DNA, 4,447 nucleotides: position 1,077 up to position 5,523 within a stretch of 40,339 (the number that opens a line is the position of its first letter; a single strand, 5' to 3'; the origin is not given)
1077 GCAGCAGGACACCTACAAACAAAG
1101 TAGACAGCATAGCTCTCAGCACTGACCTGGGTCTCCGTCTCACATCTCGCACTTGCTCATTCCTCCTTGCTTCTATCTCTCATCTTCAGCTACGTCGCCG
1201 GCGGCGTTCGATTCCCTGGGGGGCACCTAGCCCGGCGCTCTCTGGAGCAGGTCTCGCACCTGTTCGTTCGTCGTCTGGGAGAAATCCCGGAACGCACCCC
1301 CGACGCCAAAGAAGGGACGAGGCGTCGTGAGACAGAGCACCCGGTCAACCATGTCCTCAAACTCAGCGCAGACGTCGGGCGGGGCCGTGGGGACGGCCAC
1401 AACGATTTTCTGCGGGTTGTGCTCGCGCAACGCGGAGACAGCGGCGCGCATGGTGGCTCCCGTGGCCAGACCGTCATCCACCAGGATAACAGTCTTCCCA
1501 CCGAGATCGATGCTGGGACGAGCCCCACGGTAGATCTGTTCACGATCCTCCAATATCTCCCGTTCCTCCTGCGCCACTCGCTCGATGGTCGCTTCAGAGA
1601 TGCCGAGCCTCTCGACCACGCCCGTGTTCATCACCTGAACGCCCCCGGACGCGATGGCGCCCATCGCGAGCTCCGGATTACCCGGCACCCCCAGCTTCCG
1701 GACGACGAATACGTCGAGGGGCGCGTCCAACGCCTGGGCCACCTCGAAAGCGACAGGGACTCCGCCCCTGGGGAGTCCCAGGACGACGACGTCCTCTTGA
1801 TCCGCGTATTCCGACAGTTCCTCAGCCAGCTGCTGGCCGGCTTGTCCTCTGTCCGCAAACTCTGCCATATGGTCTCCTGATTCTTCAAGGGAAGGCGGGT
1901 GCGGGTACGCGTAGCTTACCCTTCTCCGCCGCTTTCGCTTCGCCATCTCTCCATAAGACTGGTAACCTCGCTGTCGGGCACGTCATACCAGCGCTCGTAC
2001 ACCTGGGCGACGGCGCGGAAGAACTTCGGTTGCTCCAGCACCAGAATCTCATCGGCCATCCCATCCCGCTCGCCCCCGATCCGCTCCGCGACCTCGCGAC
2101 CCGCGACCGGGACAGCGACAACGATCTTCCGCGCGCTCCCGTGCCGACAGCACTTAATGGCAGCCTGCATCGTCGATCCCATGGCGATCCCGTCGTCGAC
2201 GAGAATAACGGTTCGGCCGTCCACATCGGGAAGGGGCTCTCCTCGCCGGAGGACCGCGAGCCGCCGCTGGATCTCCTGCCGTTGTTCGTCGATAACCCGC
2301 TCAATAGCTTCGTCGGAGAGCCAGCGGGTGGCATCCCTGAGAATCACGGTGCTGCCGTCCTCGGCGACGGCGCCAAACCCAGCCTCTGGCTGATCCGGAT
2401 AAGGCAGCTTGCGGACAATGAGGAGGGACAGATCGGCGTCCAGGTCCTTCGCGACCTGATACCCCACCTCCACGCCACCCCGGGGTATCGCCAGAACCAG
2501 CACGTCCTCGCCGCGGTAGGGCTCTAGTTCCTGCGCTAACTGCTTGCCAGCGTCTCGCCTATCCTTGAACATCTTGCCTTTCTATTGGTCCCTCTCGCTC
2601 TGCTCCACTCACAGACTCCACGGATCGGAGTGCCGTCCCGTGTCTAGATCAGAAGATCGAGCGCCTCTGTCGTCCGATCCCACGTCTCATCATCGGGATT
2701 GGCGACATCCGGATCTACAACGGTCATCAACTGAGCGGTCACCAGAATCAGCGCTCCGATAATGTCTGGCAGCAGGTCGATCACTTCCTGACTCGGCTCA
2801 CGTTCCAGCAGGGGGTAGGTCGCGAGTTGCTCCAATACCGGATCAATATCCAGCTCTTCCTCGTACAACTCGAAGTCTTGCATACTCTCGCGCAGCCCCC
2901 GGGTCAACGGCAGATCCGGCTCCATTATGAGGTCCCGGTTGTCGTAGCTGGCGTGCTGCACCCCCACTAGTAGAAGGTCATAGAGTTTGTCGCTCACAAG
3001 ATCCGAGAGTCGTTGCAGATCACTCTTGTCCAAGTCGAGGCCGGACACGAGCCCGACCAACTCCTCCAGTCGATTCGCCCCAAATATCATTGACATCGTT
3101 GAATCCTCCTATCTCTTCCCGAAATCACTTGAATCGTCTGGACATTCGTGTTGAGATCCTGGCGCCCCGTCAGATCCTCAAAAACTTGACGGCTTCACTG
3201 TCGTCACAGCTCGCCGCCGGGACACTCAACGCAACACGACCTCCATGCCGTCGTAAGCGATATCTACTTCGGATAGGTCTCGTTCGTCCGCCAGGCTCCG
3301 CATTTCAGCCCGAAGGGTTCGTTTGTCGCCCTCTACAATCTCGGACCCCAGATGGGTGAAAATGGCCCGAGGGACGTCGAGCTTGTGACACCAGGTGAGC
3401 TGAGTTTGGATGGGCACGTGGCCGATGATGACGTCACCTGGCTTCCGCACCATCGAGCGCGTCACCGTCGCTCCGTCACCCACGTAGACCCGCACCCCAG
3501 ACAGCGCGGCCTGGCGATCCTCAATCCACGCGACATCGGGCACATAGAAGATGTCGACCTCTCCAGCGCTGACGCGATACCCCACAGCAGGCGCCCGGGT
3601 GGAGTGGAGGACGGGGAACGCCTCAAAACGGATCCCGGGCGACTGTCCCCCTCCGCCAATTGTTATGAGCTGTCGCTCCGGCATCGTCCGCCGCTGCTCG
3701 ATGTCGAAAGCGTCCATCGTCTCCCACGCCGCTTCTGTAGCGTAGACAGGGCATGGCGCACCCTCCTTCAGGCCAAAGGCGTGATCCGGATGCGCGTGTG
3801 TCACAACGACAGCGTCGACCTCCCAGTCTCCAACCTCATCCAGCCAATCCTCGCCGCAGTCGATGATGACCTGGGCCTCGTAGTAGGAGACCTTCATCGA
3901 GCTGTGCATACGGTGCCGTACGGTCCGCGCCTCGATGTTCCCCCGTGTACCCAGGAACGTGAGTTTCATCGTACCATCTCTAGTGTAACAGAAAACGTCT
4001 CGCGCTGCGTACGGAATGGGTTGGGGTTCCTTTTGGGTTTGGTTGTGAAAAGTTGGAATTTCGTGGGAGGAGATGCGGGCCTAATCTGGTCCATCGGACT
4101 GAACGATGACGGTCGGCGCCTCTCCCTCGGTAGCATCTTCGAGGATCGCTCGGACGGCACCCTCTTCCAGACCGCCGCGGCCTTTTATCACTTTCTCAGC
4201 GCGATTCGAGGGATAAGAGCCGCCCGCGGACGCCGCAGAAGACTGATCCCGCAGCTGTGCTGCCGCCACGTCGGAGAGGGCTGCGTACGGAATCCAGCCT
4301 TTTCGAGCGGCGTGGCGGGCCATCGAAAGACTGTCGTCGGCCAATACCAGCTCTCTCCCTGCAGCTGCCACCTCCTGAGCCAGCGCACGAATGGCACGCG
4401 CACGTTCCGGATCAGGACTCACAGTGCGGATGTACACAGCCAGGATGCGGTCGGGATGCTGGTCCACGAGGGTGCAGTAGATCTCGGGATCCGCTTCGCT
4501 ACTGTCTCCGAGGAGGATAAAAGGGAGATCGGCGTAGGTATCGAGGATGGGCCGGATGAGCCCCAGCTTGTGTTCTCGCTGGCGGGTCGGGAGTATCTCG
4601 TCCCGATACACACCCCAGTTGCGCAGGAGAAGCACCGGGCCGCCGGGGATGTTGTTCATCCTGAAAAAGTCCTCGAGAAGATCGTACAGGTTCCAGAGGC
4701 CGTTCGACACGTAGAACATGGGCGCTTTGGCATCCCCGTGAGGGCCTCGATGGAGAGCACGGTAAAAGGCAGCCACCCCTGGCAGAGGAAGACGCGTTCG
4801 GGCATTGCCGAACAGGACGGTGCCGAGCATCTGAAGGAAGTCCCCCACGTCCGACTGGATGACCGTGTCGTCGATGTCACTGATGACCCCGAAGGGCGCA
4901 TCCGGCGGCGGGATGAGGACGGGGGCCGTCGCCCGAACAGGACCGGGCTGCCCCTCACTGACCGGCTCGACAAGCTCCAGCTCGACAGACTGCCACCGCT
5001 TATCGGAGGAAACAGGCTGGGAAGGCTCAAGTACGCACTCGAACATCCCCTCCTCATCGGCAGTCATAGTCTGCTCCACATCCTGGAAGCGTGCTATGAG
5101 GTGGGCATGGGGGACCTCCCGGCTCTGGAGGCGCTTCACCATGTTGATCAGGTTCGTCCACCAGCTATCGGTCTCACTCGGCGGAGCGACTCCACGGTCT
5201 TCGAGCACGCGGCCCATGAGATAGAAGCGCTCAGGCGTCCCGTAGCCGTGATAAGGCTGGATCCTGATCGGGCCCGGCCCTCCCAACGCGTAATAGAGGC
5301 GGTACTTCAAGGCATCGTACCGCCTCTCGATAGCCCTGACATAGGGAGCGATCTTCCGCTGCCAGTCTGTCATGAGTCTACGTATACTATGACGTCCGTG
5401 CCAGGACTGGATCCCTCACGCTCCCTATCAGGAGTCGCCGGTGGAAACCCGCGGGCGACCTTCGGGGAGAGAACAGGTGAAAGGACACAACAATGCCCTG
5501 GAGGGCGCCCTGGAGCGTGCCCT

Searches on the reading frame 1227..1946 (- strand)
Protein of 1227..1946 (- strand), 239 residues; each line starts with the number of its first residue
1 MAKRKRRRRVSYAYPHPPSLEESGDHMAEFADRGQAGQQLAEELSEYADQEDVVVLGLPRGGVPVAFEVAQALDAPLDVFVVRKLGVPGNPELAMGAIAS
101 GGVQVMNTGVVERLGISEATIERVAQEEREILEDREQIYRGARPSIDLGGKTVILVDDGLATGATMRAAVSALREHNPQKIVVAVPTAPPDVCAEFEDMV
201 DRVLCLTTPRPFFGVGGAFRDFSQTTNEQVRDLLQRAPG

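Call 69: search_protein_families(library=pfam, proteins=[window:1227-1946:-], max_evalue=0.001)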
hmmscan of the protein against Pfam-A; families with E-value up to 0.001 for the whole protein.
window:1227-1946:- (239 aa): 3 families
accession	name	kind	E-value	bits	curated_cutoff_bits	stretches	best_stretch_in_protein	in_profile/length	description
PF00156.33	Pribosyltran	-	7.4e-22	77.8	26.3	1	35-191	13-128/158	Phosphoribosyl transferase domain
PF15609.12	PRTase_2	-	3.1e-05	24.1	28.8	1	149-185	118-154/188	Phosphoribosyl transferase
PF14681.12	UPRTase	-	4.8e-05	23.4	27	1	148-187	118-159/206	Uracil phosphoribosyltransferase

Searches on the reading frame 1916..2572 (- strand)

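Call 69: search_protein_families(library=pfam, proteins=[window:1916-2572:-], max_evalue=0.001)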
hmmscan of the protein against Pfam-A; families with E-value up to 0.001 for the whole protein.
window:1916-2572:- (218 aa): 1 family
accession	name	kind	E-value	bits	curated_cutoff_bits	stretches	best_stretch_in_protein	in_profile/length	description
PF00156.33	Pribosyltran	-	2.3e-14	53.4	26.3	1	11-163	18-131/158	Phosphoribosyl transferase domain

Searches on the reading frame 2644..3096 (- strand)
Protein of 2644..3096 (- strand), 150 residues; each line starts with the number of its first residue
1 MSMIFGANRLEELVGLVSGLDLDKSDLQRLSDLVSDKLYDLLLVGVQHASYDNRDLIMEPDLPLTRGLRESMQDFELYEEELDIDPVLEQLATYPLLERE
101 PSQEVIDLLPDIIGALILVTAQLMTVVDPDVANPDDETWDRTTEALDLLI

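Call 69: search_protein_families(library=pfam, proteins=[window:2644-3096:-], max_evalue=0.001)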
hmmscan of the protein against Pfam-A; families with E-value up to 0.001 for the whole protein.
window:2644-3096:- (150 aa): 1 family
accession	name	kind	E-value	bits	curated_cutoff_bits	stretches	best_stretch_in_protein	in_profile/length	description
PF09123.17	DUF1931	-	1.7e-41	142.1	21.8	1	11-147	2-138/138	Domain of unknown function (DUF1931)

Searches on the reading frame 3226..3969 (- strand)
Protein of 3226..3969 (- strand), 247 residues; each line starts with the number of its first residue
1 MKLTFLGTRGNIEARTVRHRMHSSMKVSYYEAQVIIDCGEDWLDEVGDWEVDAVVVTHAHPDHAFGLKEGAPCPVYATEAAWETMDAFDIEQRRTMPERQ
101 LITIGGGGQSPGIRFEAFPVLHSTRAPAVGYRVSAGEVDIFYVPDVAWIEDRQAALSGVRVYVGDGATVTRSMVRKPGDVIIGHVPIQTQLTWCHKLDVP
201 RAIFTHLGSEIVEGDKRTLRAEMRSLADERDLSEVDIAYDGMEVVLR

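Call 69: search_protein_families(library=pfam, proteins=[window:3226-3969:-], max_evalue=0.001)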
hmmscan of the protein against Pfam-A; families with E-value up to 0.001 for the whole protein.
window:3226-3969:- (247 aa): 3 families
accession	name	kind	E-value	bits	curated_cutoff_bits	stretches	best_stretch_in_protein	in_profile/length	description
PF12706.13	Lactamase_B_2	-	2.9e-20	73.1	27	1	34-206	3-199/200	Beta-lactamase superfamily domain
PF00753.33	Lactamase_B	-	1.9e-06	28.4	22.7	1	42-69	26-62/196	Metallo-beta-lactamase superfamily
PF13483.12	Lactamase_B_3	-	0.00013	22.4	24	1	22-155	7-121/160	Beta-lactamase superfamily domain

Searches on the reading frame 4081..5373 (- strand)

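Call 13: search_protein_families(library=pfam, proteins=[window:4081-5373:-], max_evalue=0.001)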
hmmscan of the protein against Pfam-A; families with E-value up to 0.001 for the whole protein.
window:4081-5373:- (430 aa): 1 family
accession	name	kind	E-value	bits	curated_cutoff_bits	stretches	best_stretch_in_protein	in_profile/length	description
PF09949.15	APP1_cat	-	8.7e-45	152.9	27.1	1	161-316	1-153/154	Phosphatidate phosphatase APP1, catalytic domain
